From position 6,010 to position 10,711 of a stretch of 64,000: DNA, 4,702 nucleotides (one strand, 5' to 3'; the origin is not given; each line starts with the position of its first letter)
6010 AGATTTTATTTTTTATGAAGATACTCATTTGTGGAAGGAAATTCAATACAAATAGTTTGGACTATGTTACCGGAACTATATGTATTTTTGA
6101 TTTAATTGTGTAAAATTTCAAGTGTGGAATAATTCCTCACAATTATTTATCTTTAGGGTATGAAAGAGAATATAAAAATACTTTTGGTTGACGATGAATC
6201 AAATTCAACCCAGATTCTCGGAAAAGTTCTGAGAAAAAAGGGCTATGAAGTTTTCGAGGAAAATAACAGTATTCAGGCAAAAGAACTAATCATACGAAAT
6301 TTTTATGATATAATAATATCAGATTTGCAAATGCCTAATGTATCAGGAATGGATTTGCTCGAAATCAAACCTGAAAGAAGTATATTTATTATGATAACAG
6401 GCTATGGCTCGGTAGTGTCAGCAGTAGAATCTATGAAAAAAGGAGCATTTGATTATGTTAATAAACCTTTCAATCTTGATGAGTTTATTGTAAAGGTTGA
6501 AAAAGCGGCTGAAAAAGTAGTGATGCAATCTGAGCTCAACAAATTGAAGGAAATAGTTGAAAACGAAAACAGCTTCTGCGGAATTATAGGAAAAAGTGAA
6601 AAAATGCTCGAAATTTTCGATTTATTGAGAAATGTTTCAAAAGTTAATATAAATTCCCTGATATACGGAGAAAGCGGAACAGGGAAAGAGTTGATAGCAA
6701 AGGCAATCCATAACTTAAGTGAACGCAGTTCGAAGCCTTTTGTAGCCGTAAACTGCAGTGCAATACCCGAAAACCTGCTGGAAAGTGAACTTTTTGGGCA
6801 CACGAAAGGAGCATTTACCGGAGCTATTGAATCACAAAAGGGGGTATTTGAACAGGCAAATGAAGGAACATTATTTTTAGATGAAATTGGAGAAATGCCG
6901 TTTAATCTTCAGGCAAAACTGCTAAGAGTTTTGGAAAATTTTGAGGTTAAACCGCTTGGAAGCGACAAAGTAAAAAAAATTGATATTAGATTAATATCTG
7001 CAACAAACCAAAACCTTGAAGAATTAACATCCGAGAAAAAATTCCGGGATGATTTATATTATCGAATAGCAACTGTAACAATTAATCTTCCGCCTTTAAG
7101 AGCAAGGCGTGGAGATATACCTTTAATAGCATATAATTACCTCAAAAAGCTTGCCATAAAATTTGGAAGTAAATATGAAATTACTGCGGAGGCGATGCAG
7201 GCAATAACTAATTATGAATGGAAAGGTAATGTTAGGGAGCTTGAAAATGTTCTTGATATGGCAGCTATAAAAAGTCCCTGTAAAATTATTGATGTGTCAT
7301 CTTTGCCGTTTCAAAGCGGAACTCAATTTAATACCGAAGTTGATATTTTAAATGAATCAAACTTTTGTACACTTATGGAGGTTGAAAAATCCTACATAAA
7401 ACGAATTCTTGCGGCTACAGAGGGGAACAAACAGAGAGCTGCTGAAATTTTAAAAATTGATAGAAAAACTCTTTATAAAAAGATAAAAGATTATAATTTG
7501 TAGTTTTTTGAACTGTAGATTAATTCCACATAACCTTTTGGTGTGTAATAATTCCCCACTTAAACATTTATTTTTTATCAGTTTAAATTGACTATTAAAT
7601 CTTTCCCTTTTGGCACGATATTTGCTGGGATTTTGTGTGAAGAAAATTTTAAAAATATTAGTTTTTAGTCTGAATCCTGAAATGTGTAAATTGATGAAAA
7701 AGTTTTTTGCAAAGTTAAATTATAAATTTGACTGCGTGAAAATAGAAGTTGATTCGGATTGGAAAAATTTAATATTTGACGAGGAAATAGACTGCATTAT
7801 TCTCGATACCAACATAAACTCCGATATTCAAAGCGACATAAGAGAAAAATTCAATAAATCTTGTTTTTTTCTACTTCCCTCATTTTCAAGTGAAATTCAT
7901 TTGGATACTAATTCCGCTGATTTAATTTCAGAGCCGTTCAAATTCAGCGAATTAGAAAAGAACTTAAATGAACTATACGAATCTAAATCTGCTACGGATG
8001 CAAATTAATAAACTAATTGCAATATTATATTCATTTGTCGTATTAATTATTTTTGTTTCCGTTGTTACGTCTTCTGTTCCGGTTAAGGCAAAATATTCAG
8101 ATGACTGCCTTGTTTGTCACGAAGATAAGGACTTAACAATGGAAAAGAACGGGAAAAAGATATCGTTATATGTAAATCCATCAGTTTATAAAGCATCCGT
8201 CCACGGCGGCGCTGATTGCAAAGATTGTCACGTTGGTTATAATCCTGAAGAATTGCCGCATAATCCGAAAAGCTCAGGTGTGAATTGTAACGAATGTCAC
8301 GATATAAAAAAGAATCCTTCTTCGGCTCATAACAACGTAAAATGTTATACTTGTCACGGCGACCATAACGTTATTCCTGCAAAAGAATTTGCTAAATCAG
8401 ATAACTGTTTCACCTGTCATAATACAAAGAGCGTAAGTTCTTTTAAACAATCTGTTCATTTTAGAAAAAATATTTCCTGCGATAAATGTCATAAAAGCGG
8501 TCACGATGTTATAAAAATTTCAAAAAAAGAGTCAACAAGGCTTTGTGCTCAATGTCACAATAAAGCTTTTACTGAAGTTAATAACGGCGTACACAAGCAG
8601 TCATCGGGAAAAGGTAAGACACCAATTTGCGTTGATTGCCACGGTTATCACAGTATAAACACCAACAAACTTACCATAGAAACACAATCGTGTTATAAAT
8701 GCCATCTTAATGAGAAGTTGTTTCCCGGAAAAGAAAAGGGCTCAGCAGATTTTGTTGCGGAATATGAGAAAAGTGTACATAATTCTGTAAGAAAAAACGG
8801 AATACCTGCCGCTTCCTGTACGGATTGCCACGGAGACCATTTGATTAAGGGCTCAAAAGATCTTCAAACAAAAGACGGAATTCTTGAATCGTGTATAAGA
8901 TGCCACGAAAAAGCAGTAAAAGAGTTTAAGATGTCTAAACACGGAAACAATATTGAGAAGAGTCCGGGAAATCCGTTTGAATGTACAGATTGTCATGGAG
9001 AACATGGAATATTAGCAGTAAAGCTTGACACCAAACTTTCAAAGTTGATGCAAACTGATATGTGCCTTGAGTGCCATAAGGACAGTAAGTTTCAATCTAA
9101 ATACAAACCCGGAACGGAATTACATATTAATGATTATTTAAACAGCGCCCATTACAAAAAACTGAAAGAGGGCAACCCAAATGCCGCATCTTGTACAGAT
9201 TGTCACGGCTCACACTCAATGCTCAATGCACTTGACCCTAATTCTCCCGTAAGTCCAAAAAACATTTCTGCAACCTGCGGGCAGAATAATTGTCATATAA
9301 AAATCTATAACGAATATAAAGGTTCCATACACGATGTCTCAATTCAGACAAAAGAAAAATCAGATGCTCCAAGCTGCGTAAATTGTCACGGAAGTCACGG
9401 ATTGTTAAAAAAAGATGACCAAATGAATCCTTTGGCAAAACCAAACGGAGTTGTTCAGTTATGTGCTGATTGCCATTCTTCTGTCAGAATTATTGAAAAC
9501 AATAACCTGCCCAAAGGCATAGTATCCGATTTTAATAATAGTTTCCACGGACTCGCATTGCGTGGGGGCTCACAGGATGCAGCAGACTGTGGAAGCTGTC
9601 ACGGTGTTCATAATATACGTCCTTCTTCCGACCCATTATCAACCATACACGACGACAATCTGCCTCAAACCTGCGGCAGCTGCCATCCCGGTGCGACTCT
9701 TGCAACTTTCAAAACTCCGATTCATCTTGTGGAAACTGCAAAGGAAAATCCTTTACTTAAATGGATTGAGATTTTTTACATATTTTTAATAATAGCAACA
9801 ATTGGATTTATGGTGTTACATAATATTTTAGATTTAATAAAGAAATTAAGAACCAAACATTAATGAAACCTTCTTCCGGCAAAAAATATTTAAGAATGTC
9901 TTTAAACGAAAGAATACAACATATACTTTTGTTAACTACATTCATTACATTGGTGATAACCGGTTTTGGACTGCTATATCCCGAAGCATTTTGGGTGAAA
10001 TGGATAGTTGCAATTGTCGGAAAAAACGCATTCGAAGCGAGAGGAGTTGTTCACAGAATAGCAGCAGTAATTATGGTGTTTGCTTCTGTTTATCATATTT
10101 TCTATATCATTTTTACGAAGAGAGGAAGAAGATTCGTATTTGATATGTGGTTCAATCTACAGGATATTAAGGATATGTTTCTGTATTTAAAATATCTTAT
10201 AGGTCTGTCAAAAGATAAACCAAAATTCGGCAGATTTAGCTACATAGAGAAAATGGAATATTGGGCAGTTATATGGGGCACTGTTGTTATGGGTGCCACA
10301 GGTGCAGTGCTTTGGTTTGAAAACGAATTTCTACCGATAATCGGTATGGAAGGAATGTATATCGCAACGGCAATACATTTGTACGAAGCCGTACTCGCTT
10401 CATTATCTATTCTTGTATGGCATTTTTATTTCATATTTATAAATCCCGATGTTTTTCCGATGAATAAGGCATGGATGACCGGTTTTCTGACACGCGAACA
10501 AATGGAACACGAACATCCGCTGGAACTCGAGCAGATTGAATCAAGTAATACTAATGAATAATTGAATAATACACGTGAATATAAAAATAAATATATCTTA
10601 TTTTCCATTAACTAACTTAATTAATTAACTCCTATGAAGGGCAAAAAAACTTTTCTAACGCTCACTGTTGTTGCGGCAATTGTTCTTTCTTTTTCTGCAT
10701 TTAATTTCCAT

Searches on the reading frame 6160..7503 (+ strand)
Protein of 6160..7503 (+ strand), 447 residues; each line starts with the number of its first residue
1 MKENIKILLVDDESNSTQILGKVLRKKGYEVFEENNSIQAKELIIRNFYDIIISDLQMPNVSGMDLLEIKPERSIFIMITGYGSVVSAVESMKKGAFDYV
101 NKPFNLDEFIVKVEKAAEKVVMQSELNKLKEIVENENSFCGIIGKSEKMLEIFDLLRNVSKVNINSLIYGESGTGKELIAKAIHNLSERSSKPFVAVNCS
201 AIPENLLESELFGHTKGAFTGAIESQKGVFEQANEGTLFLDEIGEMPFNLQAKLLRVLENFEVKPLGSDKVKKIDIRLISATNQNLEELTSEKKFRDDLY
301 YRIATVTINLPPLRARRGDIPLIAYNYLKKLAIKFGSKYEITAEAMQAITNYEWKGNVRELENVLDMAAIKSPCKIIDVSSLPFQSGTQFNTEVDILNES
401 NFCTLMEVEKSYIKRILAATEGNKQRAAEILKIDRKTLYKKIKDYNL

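Call 62: search_protein_families(library=pfam, proteins=[window:6160-7503:+], max_evalue=0.001)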
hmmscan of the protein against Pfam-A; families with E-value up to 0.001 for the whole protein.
window:6160-7503:+ (447 aa): 9 families
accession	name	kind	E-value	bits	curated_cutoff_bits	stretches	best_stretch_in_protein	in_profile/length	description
PF00158.32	Sigma54_activat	-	5.4e-71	238.1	20.2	1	142-308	1-167/168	Sigma-54 interaction domain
PF14532.12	Sigma54_activ_2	-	3.6e-25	89.2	25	1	143-313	1-138/138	Sigma-54 interaction domain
PF00072.30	Response_reg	-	1.7e-20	73.7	30.2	1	7-113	1-110/111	Response regulator receiver domain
PF25601.1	AAA_lid_14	-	1e-19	70.5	27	1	314-386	1-74/87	AAA+ ATPase lid domain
PF02954.25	HTH_8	-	3.1e-13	49.7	22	1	405-445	2-42/42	Bacterial regulatory protein, Fis family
PF07724.20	AAA_2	-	4.1e-08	33.9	27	1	164-295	4-136/166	AAA domain (Cdc48 subfamily)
PF00004.35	AAA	-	2.9e-07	31.4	21.2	1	167-290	2-115/131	ATPase family associated with various cellular activities (AAA)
PF07728.20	AAA_5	-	1.4e-06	28.8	22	1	166-286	2-125/139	AAA domain (dynein-related subfamily)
PF01078.27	Mg_chelatase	-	0.00011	22.1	20.3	0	165-264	24-136/207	Magnesium chelatase, subunit ChlI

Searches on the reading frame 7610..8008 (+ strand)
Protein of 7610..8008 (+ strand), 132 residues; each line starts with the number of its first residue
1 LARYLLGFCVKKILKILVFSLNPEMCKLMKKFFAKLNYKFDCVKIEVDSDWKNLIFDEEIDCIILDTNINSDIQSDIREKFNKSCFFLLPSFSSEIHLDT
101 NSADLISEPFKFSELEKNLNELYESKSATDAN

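Call 62: search_protein_families(library=pfam, proteins=[window:7610-8008:+], max_evalue=0.001)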
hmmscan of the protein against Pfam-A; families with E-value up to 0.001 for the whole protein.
window:7610-8008:+ (132 aa): 0 families

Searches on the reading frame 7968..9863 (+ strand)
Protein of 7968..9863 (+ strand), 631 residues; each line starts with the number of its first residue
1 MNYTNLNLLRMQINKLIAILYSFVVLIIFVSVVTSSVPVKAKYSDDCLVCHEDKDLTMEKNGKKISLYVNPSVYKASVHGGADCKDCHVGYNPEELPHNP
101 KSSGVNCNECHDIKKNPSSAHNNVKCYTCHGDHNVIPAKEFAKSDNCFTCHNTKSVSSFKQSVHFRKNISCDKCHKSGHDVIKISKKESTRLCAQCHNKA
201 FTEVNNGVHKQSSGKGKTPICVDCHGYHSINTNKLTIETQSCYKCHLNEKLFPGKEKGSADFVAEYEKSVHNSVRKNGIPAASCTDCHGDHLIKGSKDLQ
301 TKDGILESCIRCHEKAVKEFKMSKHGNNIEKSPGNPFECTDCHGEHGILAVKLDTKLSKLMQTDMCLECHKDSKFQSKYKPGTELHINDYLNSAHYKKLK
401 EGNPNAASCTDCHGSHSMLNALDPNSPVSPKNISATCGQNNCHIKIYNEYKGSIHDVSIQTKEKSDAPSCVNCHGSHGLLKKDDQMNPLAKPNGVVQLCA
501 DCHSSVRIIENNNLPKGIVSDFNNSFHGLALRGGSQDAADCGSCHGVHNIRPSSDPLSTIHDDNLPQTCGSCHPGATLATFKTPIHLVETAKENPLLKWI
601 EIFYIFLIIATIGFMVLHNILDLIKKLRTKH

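Call 4: search_protein_families(library=pfam, proteins=[window:7968-9863:+], max_evalue=0.1)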
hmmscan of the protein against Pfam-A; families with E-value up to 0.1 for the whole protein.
window:7968-9863:+ (631 aa): 9 families
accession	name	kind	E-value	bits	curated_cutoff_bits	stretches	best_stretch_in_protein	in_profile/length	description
PF14537.11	Cytochrom_c3_2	-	2.2e-24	86.1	25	5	283-371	8-79/79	Cytochrome c3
PF14522.11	Cytochrome_C7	-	1.3e-23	83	24.8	7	79-130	10-66/67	Cytochrome c7 and related cytochrome c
PF09699.15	Paired_CXXCH_1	-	2.9e-19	68.9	20.6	5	338-374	8-40/41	Doubled CXXCH motif (Paired_CXXCH_1)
PF22113.1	Mtrc-MtrF_II-IV_dom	-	1e-17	64.6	30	3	279-423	4-139/176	Outer membrane cytochrome MtrC/MtrF-like, domains II/IV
PF02085.21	Cytochrom_CIII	-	8.8e-13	48.9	22.9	1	119-197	26-101/101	Class III cytochrome C family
PF03264.19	Cytochrom_NNT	-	7.1e-11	42.6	24.1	4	352-506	25-167/174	NapC/NirT cytochrome c family, N-terminal region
PF22678.1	Cytochrom_c_NrfB-like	-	3.9e-05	24.5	27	0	143-196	32-89/89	Cytochrome c-type protein NrfB-like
PF24734.1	DUF7685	-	0.00027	21.2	27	1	171-200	2-35/43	Domain of unknown function (DUF7685)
PF13435.11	Cytochrome_C554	-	0.024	16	20.8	1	135-175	39-83/84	Cytochrome c554 and c-prime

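Call 6: search_protein_families(library=ncbifam, proteins=[window:7968-9863:+], max_evalue=0.1)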
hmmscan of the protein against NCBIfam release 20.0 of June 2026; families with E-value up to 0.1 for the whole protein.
window:7968-9863:+ (631 aa): 11 families
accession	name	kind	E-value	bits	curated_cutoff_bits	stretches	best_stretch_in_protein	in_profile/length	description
TIGR03508.1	decahem_SO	subfamily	2.5e-26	92.7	192.2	3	142-249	68-177/258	DmsE family decaheme c-type cytochrome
NF041028.1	decahem_GSU2203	exception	1.5e-19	70.3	325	2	143-249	100-210/317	GSU2203 family decaheme c-type cytochrome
NF008659.0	PRK11659.1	equivalog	3.8e-12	46.3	184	2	364-512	47-176/188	cytochrome c nitrite reductase pentaheme subunit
NF045713.1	CxxCH_16_HmcA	equivalog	1.9e-08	33.4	400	2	219-345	112-235/541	sulfate respiration complex hexadecaheme cytochrome HmcA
TIGR03146.1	cyt_nit_nrfB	equivalog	1.2e-07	32.1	166.6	2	307-346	12-50/145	cytochrome c nitrite reductase pentaheme subunit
TIGR01905.1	paired_CXXCH_1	subfamily_domain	3.3e-07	30.1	25.2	3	338-374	8-40/41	doubled CXXCH domain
TIGR03507.1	decahem_SO1788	subfamily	2.1e-06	26.5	209.3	1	268-477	477-663/672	OmcA/MtrC family decaheme c-type cytochrome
TIGR03153.1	cytochr_NrfH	equivalog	0.00017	21.7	134.2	0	234-372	23-135/138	cytochrome c nitrite reductase small subunit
NF045722.1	c3_cytochr_TmcA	equivalog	0.0016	18.3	114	1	82-134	58-114/125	acidic tetraheme cytochrome c3 TmcA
NF047727.1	4hemeCytCCctA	equivalog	0.0055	16.8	180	1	164-249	34-107/109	tetraheme c-type cytochrome CctA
TIGR04257.1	nanowire_3heme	domain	0.029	14.5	40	1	538-577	23-62/75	c(7)-type cytochrome triheme domain-containing protein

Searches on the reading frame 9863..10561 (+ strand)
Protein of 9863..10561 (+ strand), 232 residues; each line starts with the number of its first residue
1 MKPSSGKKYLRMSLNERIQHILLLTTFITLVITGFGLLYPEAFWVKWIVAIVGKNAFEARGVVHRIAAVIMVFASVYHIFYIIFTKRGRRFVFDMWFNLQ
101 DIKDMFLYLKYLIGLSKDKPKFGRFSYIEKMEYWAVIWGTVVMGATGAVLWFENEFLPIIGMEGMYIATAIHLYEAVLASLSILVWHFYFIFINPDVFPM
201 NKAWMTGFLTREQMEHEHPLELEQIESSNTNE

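Call 4: search_protein_families(library=pfam, proteins=[window:9863-10561:+], max_evalue=0.1)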
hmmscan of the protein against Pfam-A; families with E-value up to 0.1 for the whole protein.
window:9863-10561:+ (232 aa): 3 families
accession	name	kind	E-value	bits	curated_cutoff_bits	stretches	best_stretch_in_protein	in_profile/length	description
PF01292.26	Ni_hydr_CYTB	-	8.4e-12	45.7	30.1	1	12-194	2-165/179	Prokaryotic cytochrome b561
PF14358.11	DUF4405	-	0.0015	19.5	26.7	1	20-81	3-64/66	Domain of unknown function (DUF4405)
PF15168.11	TRIQK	-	0.077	13.4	27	1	54-86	43-75/79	Triple QxxK/R motif-containing protein family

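Call 6: search_protein_families(library=ncbifam, proteins=[window:9863-10561:+], max_evalue=0.1)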
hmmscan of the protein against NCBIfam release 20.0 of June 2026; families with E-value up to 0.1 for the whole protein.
window:9863-10561:+ (232 aa): 5 families
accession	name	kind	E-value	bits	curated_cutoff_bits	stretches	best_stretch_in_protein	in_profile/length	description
TIGR01583.1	formate-DH-gamm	equivalog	1.5e-15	57.8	115.85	1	10-193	3-171/204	formate dehydrogenase subunit gamma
NF007924.0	PRK10639.1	equivalog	7.2e-11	42.2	341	1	8-211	6-192/211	formate dehydrogenase cytochrome b556 subunit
NF007558.0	PRK10179.1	equivalog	8.3e-06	25.6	339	1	6-230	4-209/217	formate dehydrogenase-N subunit gamma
TIGR02125.1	CytB-hydogenase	equivalog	2.7e-05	23.8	121.5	1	15-189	6-178/212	Ni/Fe-hydrogenase, b-type cytochrome subunit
NF004378.0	PRK05740.2-4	equivalog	0.015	15.6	171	1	45-92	22-67/122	preprotein translocase subunit SecE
